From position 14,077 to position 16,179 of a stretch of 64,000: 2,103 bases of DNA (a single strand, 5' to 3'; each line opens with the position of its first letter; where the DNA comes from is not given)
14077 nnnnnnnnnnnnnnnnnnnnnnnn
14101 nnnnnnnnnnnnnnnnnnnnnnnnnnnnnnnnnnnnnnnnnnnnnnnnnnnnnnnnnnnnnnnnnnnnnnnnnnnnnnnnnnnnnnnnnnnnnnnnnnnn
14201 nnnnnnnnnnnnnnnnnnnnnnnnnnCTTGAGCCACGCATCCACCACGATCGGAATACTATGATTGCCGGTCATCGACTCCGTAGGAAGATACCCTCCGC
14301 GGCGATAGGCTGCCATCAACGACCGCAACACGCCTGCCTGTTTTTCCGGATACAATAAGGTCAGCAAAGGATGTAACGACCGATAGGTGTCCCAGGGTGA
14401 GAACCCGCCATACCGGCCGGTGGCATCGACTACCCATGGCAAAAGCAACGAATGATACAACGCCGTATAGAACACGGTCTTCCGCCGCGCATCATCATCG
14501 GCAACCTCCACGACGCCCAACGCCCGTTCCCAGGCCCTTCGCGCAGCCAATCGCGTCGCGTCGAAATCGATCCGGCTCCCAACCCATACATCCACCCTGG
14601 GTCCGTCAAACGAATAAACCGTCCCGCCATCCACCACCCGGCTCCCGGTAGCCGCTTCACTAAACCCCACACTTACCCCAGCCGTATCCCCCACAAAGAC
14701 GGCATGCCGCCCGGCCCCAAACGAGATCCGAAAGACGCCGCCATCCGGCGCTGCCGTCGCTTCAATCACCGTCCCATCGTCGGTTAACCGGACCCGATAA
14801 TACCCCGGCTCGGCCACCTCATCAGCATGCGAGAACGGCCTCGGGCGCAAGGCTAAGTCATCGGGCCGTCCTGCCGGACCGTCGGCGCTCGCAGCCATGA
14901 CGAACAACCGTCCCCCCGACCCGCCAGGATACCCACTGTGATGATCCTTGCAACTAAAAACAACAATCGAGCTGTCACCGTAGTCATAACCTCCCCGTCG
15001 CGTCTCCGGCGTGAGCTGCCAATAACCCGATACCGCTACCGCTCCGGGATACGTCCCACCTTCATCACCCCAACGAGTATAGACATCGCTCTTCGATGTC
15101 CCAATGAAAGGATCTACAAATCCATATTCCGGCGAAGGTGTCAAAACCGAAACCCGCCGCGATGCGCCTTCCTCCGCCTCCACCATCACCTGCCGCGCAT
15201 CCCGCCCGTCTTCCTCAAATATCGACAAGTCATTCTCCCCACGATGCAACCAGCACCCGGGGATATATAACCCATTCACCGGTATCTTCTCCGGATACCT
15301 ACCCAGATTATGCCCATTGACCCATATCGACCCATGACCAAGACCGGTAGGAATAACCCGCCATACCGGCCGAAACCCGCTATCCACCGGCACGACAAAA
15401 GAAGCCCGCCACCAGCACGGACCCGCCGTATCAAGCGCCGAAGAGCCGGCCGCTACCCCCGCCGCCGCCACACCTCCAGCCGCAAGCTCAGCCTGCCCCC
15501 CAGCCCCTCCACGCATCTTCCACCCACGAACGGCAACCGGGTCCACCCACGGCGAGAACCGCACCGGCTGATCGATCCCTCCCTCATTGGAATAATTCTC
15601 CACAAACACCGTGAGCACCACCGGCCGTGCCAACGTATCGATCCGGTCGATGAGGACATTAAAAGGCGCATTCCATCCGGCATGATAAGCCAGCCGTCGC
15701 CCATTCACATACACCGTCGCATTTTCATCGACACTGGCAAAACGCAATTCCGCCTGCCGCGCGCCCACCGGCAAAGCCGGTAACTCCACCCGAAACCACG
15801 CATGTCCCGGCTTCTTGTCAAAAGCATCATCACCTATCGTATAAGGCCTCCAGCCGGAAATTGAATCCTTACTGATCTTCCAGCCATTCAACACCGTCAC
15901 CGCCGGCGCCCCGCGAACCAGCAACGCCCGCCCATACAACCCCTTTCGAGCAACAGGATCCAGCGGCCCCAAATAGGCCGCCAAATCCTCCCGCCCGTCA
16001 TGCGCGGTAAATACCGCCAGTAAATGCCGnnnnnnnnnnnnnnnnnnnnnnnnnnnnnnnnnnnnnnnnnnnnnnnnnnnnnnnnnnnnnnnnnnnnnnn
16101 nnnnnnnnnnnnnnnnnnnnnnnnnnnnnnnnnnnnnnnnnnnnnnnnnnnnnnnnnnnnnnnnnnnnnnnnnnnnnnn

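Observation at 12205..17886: GH35-GH92 bifunctional mega-glycosidase with Fn3-like and LamG tail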

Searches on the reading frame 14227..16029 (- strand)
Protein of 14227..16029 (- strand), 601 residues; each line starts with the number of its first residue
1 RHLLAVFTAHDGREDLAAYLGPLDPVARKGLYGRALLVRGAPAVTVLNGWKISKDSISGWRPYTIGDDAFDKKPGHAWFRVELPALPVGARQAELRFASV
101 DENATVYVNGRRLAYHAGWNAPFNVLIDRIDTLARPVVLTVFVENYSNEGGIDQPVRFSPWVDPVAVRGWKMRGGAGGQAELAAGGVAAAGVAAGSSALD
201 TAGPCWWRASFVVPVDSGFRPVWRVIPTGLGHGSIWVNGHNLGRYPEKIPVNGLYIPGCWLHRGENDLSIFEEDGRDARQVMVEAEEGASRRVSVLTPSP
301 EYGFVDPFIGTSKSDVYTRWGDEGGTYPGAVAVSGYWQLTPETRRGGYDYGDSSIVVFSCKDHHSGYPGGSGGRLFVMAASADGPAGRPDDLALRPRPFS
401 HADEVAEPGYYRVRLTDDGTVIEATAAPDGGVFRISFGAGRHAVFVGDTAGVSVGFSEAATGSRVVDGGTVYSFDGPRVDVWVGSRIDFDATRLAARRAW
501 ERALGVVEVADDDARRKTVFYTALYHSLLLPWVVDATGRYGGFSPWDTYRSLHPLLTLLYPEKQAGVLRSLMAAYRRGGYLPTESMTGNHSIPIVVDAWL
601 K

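Call 79: search_protein_representatives(protein=window:14227-16029:-)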
Query: 601 residues. Proteins with E-value up to 0.001 (for the whole library): 3412; up to 1e-10: 1246; up to 1e-30: 101. The best 150 are listed.
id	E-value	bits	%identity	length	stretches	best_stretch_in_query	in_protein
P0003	0.0e+00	1123.9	87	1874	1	1-601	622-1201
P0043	1.9e-158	545.2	54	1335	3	55-542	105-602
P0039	2.2e-153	528.5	52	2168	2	2-442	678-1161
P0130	1.1e-113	397.4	66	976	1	2-296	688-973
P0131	1.5e-93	330.8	56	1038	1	302-601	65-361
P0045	4.5e-93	329.2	53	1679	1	2-293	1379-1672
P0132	2.7e-92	326.7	60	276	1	36-297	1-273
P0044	8.0e-90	318.5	62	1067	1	303-601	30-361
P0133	1.6e-83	297.7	52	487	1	2-292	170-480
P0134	2.6e-81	290.4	59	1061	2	303-455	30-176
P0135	1.9e-73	264.4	54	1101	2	303-475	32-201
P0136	5.5e-70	253.0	49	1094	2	302-454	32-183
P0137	4.0e-68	246.8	48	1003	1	1-290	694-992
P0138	8.0e-68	245.8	53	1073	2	303-454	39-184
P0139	1.4e-67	245.0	48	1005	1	1-294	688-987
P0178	3.6e-46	174.3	41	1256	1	2-293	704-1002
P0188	5.6e-42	160.4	34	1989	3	58-164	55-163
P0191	4.3e-41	157.5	39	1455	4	485-599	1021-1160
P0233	5.0e-29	117.6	36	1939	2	71-297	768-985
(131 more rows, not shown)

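Call 80: search_protein_families(library=pfam, proteins=[P0188, P0233, P0191, P0178], max_evalue=0.00001)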
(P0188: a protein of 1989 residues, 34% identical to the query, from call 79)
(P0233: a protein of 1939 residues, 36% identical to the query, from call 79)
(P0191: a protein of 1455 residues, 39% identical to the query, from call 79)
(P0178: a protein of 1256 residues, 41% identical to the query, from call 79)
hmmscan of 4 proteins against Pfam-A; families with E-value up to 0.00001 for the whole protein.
P0188 (1989 aa): 10 families
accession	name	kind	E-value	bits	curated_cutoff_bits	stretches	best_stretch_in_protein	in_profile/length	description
PF02837.24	Glyco_hydro_2_N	-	6.2e-33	114.5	28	1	453-574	22-166/169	Glycosyl hydrolases family 2, sugar binding domain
PF18565.7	Glyco_hydro2_C5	-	1.8e-28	98.9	32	1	1067-1168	1-102/103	Glycoside hydrolase family 2 C-terminal domain 5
PF02836.23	Glyco_hydro_2_C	-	1.5e-26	93.7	21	1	705-871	8-173/302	Glycosyl hydrolases family 2, TIM barrel domain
PF22666.2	Glyco_hydro_2_N2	-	8.1e-20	72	27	1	463-559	28-124/167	Glycosyl hydrolase 2 galactose-binding domain-like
PF16355.11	DUF4982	-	1.1e-15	57.7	23.9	1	996-1054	1-61/61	Domain of unknown function (DUF4982)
PF00703.27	Glyco_hydro_2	-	4e-15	57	23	1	597-695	12-109/109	Glycosyl hydrolases family 2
PF13364.12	BetaGal_ABD2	-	8.2e-13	49.5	23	0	191-284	12-110/112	Beta-galactosidase second all-beta domain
PF00754.31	F5_F8_type_C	-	1.3e-08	35.4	28.2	0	1371-1487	5-126/127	F5/8 type C domain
PF00041.27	fn3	-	7.6e-08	32.9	25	0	1273-1345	3-78/84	Fibronectin type III domain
PF22633.2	F5_F8_type_C_2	-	5.4e-06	27.4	27.8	0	1382-1474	2-90/91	NedA-like, galactose-binding domain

P0233 (1939 aa): 3 families
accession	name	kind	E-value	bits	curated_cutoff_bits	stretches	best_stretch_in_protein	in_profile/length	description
PF01301.25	Glyco_hydro_35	-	6.4e-69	233.4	27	1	47-333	2-314/319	Glycosyl hydrolases family 35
PF21467.3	BetaGal_gal-bd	-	6.6e-11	42.6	27.3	1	893-953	1-60/62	Beta-galactosidase, galactose-binding domain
PF12951.13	PATR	-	1.2e-07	32.1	27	1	1275-1305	1-30/30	Passenger-associated-transport-repeat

P0191 (1455 aa): 2 families
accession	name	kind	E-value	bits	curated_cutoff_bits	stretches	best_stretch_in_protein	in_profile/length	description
PF07971.18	Glyco_hydro_92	-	7.1e-296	981.8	24.6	2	269-742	1-462/464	Glycosyl hydrolase family 92 catalytic domain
PF17678.7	Glyco_hydro_92N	-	1.3e-119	398.8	34.5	2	26-263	1-236/236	Glycosyl hydrolase family 92 N-terminal domain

P0178 (1256 aa): 7 families
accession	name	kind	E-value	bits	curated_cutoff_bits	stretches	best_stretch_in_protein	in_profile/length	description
PF01301.25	Glyco_hydro_35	-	1.5e-68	232.2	27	1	68-355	2-315/319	Glycosyl hydrolases family 35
PF14200.12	RicinB_lectin_2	-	8.7e-34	116.5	25.6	3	1074-1143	21-89/89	Ricin-type beta-trefoil lectin domain-like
PF00652.28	Ricin_B_lectin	-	1.2e-17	64.7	29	2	1020-1153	4-126/126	Ricin-type beta-trefoil lectin domain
PF13364.12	BetaGal_ABD2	-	4.9e-10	40.6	23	1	899-985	27-111/112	Beta-galactosidase second all-beta domain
PF18962.6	Por_Secre_tail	-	5e-09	36.8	27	1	1186-1254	2-74/75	Secretion system C-terminal sorting domain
PF21467.3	BetaGal_gal-bd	-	1.6e-08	35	27.3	0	911-975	2-62/62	Beta-galactosidase, galactose-binding domain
PF02449.21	Glyco_hydro_42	-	3.3e-08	33.7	21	1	85-169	5-79/376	Beta-galactosidase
